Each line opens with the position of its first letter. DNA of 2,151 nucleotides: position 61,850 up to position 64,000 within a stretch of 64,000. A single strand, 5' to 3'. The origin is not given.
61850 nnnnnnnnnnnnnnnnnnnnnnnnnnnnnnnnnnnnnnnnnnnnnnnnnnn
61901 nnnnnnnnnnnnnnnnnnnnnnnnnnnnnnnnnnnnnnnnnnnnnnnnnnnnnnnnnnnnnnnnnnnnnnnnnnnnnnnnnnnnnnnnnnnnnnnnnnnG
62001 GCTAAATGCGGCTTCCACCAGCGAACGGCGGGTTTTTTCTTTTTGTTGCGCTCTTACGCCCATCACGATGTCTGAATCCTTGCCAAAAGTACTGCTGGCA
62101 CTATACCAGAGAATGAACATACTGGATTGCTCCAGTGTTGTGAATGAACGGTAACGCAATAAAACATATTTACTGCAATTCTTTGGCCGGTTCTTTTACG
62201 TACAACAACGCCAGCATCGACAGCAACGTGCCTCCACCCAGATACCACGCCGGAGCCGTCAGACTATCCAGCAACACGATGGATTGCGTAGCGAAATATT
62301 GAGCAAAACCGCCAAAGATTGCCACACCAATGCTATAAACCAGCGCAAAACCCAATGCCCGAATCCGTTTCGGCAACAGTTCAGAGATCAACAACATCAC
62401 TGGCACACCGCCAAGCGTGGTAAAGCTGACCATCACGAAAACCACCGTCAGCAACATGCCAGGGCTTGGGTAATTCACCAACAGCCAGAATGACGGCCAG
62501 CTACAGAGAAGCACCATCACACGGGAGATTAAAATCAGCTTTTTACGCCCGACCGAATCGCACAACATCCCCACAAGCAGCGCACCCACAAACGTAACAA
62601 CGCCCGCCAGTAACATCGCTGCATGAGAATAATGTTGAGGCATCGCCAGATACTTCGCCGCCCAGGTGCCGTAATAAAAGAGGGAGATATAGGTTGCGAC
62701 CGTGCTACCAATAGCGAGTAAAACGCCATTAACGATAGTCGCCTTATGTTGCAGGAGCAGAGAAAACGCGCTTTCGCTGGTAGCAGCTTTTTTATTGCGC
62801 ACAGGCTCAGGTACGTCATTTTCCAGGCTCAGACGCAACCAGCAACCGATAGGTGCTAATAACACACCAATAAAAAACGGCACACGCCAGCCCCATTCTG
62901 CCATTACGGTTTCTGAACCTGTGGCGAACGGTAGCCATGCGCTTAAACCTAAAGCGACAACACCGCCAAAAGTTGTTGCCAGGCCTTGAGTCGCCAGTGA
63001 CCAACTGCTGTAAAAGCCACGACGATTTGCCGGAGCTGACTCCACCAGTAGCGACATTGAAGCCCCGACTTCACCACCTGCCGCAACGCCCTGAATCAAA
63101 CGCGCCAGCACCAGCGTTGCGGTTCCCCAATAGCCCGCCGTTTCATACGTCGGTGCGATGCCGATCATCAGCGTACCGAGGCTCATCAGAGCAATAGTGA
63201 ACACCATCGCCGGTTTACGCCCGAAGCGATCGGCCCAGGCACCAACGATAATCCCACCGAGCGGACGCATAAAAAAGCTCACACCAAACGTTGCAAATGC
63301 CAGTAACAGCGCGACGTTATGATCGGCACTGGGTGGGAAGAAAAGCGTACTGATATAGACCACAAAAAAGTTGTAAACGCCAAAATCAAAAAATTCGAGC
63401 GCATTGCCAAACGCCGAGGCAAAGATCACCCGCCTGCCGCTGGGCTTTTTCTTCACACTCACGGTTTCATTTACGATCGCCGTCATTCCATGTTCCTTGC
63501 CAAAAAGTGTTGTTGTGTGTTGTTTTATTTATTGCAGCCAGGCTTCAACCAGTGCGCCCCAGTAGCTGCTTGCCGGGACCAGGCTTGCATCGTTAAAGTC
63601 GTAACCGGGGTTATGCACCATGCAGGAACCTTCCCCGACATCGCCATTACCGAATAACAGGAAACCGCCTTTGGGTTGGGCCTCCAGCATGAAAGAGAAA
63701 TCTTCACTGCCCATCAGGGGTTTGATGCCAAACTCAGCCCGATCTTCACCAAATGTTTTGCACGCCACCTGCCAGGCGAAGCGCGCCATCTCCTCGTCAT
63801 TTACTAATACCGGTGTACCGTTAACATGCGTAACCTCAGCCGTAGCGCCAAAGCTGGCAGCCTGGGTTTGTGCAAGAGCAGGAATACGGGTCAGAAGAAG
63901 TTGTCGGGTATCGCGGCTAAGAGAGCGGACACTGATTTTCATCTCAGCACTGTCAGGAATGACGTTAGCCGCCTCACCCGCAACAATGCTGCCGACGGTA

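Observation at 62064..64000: Transporter plus amidohydrolase pair immediately upstream of fabR, where K-12 has divergent sthA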

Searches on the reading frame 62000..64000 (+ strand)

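Call 12: search_solved_structures(query=L001:13530-14696:-, max_evalue=1e-10, show_alignments=1)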
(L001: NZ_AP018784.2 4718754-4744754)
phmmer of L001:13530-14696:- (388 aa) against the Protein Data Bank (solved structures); distinct sequences matched with E-value up to 1e-10: 6.
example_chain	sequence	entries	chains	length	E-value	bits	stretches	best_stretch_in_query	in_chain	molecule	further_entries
1ysj_A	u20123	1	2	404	2.4e-71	243.9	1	8-383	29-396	protein yxeP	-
1xmb_A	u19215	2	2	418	4.1e-69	236.6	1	14-373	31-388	IAA-amino acid hydrolase homolog 2 | IAA-amino acid hydrolase ILR1-like 2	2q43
6slf_A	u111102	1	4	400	2.6e-67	230.6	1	11-339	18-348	N-alpha-acyl-glutamine aminoacylase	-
4ewt_A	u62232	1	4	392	1.3e-63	218.5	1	7-384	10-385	Peptidase, M20/M25/M40 family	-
3io1_A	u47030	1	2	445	2.4e-35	125.4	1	23-373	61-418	Aminobenzoyl-glutamate utilization protein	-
3ram_A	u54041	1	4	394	4.5e-13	52.1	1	5-291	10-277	HmrA protein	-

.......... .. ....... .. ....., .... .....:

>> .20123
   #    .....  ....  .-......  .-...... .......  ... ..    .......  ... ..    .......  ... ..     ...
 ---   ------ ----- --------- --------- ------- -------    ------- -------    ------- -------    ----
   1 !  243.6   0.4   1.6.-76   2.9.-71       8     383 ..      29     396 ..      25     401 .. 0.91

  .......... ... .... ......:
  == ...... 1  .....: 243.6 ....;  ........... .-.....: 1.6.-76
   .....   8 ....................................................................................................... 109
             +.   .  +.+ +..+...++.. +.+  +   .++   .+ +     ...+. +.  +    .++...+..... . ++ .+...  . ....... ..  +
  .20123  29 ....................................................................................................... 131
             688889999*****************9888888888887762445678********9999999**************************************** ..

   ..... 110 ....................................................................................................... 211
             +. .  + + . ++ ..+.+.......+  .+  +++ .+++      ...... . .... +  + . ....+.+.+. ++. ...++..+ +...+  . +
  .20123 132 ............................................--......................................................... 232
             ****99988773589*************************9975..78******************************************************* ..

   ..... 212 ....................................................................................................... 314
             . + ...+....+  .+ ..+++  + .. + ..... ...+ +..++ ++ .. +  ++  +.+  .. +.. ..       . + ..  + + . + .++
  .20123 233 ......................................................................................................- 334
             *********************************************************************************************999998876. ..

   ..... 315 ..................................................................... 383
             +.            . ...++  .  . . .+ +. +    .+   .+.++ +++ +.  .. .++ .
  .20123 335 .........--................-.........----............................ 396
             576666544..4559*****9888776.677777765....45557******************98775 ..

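Call 13: search_protein_families(proteins=[L001:13530-14696:-], library=ncbifam)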
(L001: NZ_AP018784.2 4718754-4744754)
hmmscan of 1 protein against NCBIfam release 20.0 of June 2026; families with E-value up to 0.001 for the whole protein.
L001:13530-14696:- (388 aa): 20 families
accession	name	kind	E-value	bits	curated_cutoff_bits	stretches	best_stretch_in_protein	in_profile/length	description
TIGR01891.1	amidohydrolases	subfamily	4.7e-107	358.3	153.75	1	13-372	1-363/366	amidohydrolase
NF040868.1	carboxypep_CpsA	equivalog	2.5e-100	336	500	1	4-353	6-355/391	carboxypeptidase CpsA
NF038260.1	ectoine_DoeB_2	equivalog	4.8e-96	321.9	550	1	14-379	9-372/378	N(2)-acetyl-L-2,4-diaminobutanoate deacetylase DoeB2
NF006365.0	PRK08588.1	subfamily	4.9e-10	39.3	289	1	121-352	126-351/383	succinyl-diaminopimelate desuccinylase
NF009557.0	PRK13009.1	equivalog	9.3e-10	38.2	284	1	185-307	184-305/377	succinyl-diaminopimelate desuccinylase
TIGR01246.1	dapE_proteo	equivalog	3.7e-09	36.1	361.8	1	36-312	24-306/370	succinyl-diaminopimelate desuccinylase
NF009555.0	PRK13004.1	equivalog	1.6e-08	33.8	321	1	185-281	186-285/399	YgeY family selenium metabolism-linked hydrolase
NF058540.1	Ncarbamyl_ErtE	equivalog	3.1e-08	32.6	520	1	180-316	215-353/418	N-carbamyl-l-glutamate amidohydrolase ErtE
NF005602.0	PRK07338.1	equivalog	1.1e-07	30.8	357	1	184-302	207-322/409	hydrolase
NF006771.0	PRK09290.1-5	subfamily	1.5e-07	30.3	399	1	182-307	215-340/413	allantoate amidohydrolase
NF005710.0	PRK07522.1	subfamily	1.6e-07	30.8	412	1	184-303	184-317/391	acetylornithine deacetylase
TIGR01892.1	AcOrn-deacetyl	equivalog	2.5e-07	30.1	297.7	1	185-307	172-304/365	acetylornithine deacetylase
TIGR01879.1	hydantase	subfamily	2.8e-07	29.8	204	1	183-303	208-329/401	hydantoinase/carbamoylase family amidase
TIGR01910.1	DapE-ArgE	subfamily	4.1e-07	29.5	217.6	1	110-275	114-276/373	ArgE/DapE family deacylase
NF006775.0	PRK09290.2-5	equivalog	9.7e-06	24.5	479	1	180-305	217-342/419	allantoate amidohydrolase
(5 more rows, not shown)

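Call 15: profile_search(protein=L001:13530-14696:-)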
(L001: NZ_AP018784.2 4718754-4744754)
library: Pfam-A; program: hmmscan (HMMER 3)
A. the first sequence (388 residues): domains with independent E <= 10: 3; with E <= 0.001: 2
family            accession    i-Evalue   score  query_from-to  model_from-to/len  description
Peptidase_M20     PF01546.33      8e-44   150.4      72-384         2-205/206  Peptidase family M20/M25/M40
M20_dimer         PF07687.19    1.7e-12    47.7     184-279         8-103/107  Peptidase dimerisation domain
DAO               PF01266.30       0.26    11.2      70-118       308-352/353  FAD dependent oxidoreductase

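Call 19: find_related_loci(query=L001:13530-14696:-, collection=genome_contigs, flank=6000)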
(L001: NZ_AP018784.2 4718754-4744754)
Query L001:13530-14696:- (388 aa) in genome_contigs; peptide patterns used: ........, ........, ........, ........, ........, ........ (x = any residue, [..] = any of these).
600 stretches matched a pattern (row limit reached: there are more); 600 encode a relative of the query (tblastn E <= 1e-3); the best 80 are kept; 79 distinct loci.
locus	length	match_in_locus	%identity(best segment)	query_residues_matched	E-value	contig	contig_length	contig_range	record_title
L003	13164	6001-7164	97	1-388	0e+0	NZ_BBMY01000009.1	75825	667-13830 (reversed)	Escherichia albertii NBRC 107761 = DSM 17582 strain NBRC 107761, whole genome shotgun sequence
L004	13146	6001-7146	63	6-388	2e-166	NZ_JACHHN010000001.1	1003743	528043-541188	Silvimonas terrae strain DSM 18233 Ga0415246_01, whole genome shotgun sequence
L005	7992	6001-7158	58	1-388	3e-145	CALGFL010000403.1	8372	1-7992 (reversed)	MAG TPA_asm: uncultured Bordetella sp. isolate ERR1654120_bin.42_CONCOCT_v1.1_MAG genome assembly, contig: ERZ1505410.34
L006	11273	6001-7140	58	6-387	3e-143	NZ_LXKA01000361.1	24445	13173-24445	Paraburkholderia ginsengiterrae strain DCY85 NODE_70, whole genome shotgun sequence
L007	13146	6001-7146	55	2-388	3e-136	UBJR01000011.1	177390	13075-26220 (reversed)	Rhizobiales bacterium isolate AFS000733 genome assembly, contig: contig_11, whole genome shotgun sequence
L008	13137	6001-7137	54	11-387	4e-134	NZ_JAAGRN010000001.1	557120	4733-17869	Sheuella amnicola strain NBD-18 contig00001, whole genome shotgun sequence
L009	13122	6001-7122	57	12-387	2e-132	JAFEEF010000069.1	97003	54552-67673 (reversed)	MAG: Proteobacteria bacterium isolate SZAS AMP-55 PROT-AMP-11__69__length-97003, whole genome shotgun sequence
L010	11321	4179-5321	54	6-388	2e-131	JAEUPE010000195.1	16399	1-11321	MAG: Rubrivivax sp. isolate new MAG-217 k141_690699, whole genome shotgun sequence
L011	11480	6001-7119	52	12-388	3e-131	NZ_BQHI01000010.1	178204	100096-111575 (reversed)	Pseudomonas sputi strain BML-PP014 sequence010, whole genome shotgun sequence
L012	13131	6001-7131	56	11-387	2e-130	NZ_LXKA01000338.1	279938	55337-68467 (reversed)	Paraburkholderia ginsengiterrae strain DCY85 NODE_4, whole genome shotgun sequence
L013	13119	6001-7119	54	16-387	2e-130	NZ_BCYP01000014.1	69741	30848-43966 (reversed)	Mitsuaria chitosanitabida ATCC BAA-476 = NBRC 102408, whole genome shotgun sequence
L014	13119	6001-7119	55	16-388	1e-129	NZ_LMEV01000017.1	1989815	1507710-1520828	Variovorax sp. Root473 contig_6, whole genome shotgun sequence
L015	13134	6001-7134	51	9-388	1e-129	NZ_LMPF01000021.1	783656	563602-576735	Burkholderia sp. Leaf177 contig_4, whole genome shotgun sequence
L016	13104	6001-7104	55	16-388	6e-129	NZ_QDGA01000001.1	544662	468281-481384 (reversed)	Microvirga calopogonii strain CCBAU 65841 65841_scaffold1, whole genome shotgun sequence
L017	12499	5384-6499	55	16-387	1e-128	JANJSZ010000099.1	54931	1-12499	MAG: Acidovorax sp. isolate RXF3_metabat.bin.4 RXF3_k141_16904, whole genome shotgun sequence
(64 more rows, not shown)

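Call 30: list_cluster_members(proteins=[L001:11420-12067:-, L001:11061-11417:-, L001:15026-16423:+])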
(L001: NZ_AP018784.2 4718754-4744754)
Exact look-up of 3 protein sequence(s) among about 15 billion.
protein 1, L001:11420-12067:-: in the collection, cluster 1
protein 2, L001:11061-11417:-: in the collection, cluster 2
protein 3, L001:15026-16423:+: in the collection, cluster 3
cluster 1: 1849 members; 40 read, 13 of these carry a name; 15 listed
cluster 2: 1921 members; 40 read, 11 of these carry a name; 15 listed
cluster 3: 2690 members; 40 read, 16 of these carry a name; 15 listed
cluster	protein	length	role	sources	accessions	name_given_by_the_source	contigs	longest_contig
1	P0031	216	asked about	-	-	HTH-type transcriptional repressor FabR [Escherichia coli] | HTH-type transcriptional repressor FabR n=17 Tax=Enterobacteriaceae TaxID=543 ... | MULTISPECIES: HTH-type transcriptional repressor FabR [Enterobacteriaceae]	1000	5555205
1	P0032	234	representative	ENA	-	-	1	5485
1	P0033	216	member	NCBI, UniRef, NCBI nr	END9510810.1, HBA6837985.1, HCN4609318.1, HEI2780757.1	TPA: HTH-type transcriptional repressor FabR [Escherichia coli] | HTH-type transcriptional repressor FabR n=1 Tax=Escherichia coli TaxID=562 ... | HTH-type transcriptional repressor FabR [Escherichia coli]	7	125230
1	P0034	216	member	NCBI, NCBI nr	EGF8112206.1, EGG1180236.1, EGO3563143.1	HTH-type transcriptional repressor FabR [Escherichia coli]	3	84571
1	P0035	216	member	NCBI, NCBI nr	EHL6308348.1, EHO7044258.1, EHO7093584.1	HTH-type transcriptional repressor FabR [Escherichia coli]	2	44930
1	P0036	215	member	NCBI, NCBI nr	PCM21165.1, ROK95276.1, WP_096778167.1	DNA-binding transcriptional regulator FabR [Escherichia coli] | HTH-type transcriptional repressor FabR [Escherichia coli]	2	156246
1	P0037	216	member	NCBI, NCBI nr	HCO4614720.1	TPA: HTH-type transcriptional repressor FabR [Escherichia coli] | HTH-type transcriptional repressor FabR [Escherichia coli]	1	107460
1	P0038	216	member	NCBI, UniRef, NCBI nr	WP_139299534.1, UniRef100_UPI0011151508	HTH-type transcriptional repressor FabR [Escherichia coli] | HTH-type transcriptional repressor FabR n=1 Tax=Escherichia coli TaxID=562 ...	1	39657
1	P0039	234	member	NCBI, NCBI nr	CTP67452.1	putative transcriptional regulator [Shigella sonnei]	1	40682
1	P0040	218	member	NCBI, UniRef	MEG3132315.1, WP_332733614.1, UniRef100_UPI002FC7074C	HTH-type transcriptional repressor FabR [Rouxiella sp. T17] | HTH-type transcriptional repressor FabR n=1 Tax=Rouxiella sp. T17 TaxID=3085684 ...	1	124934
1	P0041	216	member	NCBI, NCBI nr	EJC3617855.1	HTH-type transcriptional repressor FabR [Escherichia coli]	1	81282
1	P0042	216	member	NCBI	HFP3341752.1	TPA: HTH-type transcriptional repressor FabR [Escherichia coli]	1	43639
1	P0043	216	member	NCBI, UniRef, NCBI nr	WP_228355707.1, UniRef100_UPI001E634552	HTH-type transcriptional repressor FabR [Shigella sp. FC6553] | HTH-type transcriptional repressor FabR n=1 Tax=Shigella sp. FC6553 TaxID=2733510 ...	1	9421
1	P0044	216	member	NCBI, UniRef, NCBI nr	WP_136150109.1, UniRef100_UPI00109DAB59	HTH-type transcriptional repressor FabR [Escherichia coli] | HTH-type transcriptional repressor FabR n=1 Tax=Escherichia coli TaxID=562 ...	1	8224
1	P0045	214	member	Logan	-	-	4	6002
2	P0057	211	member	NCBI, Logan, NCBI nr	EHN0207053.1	HTH-type transcriptional repressor FabR [Salmonella enterica]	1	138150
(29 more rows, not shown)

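Call 31: find_encoding_contigs(protein=P0057, flank=4000, max_places=2)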
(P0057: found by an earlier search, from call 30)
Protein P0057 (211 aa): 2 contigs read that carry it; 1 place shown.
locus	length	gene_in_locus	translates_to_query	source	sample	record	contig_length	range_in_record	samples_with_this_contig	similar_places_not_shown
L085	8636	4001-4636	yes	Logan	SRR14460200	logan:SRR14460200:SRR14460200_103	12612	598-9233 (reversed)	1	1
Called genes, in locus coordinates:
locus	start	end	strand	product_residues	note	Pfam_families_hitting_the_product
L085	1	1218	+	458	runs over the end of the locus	PF00206:Lyase_1, PF14698:ASL_C2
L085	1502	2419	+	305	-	PF00126:HTH_1, PF03466:LysR_substrate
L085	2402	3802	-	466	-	PF00890:FAD_binding_2 (faint), PF07992:Pyr_redox_2, PF12831:FAD_oxidored, PF13450:NAD_binding_8 (weak), PF13738:Pyr_redox_3 (faint), PF00070:Pyr_redox, PF02852:Pyr_redox_dim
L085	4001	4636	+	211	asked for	PF00440:TetR_N (weak), PF21943:TetR_C_46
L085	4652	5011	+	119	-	PF07226:DUF1422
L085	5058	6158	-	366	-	PF05958:tRNA_U5-meth_tr, PF13649:Methyltransf_25 (weak)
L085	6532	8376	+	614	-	PF07715:Plug, PF00593:TonB_dep_Rec_b-barrel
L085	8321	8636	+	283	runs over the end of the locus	PF01177:Asp_Glu_race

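Call 32: find_encoding_contigs(protein=P0019, flank=4000, max_places=2)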
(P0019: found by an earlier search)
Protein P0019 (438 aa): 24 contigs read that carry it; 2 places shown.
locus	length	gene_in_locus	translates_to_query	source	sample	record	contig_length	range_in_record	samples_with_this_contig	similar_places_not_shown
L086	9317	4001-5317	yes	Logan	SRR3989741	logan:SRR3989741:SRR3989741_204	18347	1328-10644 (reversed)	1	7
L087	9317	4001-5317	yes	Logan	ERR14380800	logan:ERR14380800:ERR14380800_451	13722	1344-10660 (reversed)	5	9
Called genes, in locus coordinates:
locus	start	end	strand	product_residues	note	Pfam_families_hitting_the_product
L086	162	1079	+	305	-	PF00126:HTH_1, PF03466:LysR_substrate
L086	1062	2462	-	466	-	PF00890:FAD_binding_2 (faint), PF07992:Pyr_redox_2, PF12831:FAD_oxidored, PF13450:NAD_binding_8 (weak), PF13738:Pyr_redox_3 (faint), PF00070:Pyr_redox, PF02852:Pyr_redox_dim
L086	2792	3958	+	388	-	PF01546:Peptidase_M20, PF07687:M20_dimer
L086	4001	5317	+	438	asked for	PF00083:Sugar_tr, PF07690:MFS_1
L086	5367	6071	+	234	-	PF00440:TetR_N, PF21943:TetR_C_46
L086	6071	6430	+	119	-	PF07226:DUF1422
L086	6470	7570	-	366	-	PF05958:tRNA_U5-meth_tr, PF13649:Methyltransf_25 (weak)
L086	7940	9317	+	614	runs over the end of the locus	PF07715:Plug, PF00593:TonB_dep_Rec_b-barrel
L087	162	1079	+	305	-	PF00126:HTH_1, PF03466:LysR_substrate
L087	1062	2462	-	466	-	PF00890:FAD_binding_2 (faint), PF07992:Pyr_redox_2, PF12831:FAD_oxidored, PF13450:NAD_binding_8 (weak), PF13738:Pyr_redox_3 (faint), PF00070:Pyr_redox, PF02852:Pyr_redox_dim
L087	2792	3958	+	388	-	PF01546:Peptidase_M20, PF07687:M20_dimer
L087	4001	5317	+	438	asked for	PF00083:Sugar_tr, PF07690:MFS_1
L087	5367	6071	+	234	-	PF00440:TetR_N, PF21943:TetR_C_46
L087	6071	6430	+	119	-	PF07226:DUF1422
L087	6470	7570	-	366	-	PF05958:tRNA_U5-meth_tr, PF13649:Methyltransf_25 (weak)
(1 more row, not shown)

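Call 33: find_encoding_contigs(protein=P0020, flank=4000, max_places=2)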
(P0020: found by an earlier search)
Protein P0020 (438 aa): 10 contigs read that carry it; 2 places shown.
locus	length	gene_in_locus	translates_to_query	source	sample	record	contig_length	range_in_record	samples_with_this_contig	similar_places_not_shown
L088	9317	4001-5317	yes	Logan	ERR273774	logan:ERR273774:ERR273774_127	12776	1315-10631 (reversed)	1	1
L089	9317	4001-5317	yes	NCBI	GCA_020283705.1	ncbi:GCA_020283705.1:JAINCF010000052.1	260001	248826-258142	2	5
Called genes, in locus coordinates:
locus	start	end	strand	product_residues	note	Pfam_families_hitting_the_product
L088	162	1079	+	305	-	PF00126:HTH_1, PF03466:LysR_substrate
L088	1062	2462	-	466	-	PF00890:FAD_binding_2 (faint), PF07992:Pyr_redox_2, PF12831:FAD_oxidored, PF13450:NAD_binding_8 (weak), PF13738:Pyr_redox_3 (faint), PF00070:Pyr_redox, PF02852:Pyr_redox_dim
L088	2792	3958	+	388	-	PF01546:Peptidase_M20, PF07687:M20_dimer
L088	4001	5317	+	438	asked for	PF00083:Sugar_tr, PF07690:MFS_1, PF00083:Sugar_tr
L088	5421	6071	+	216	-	PF00440:TetR_N, PF21943:TetR_C_46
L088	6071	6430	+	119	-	PF07226:DUF1422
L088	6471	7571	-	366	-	PF05958:tRNA_U5-meth_tr, PF13649:Methyltransf_25 (weak)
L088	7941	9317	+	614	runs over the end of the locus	PF07715:Plug, PF00593:TonB_dep_Rec_b-barrel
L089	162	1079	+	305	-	PF00126:HTH_1, PF03466:LysR_substrate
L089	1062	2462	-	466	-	PF00890:FAD_binding_2 (faint), PF07992:Pyr_redox_2, PF12831:FAD_oxidored, PF13450:NAD_binding_8 (weak), PF13738:Pyr_redox_3 (faint), PF00070:Pyr_redox, PF02852:Pyr_redox_dim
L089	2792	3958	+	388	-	PF01546:Peptidase_M20, PF07687:M20_dimer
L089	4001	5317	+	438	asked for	PF00083:Sugar_tr, PF07690:MFS_1, PF00083:Sugar_tr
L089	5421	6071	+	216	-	PF00440:TetR_N, PF21943:TetR_C_46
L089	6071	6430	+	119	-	PF07226:DUF1422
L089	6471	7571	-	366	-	PF05958:tRNA_U5-meth_tr, PF13649:Methyltransf_25 (weak)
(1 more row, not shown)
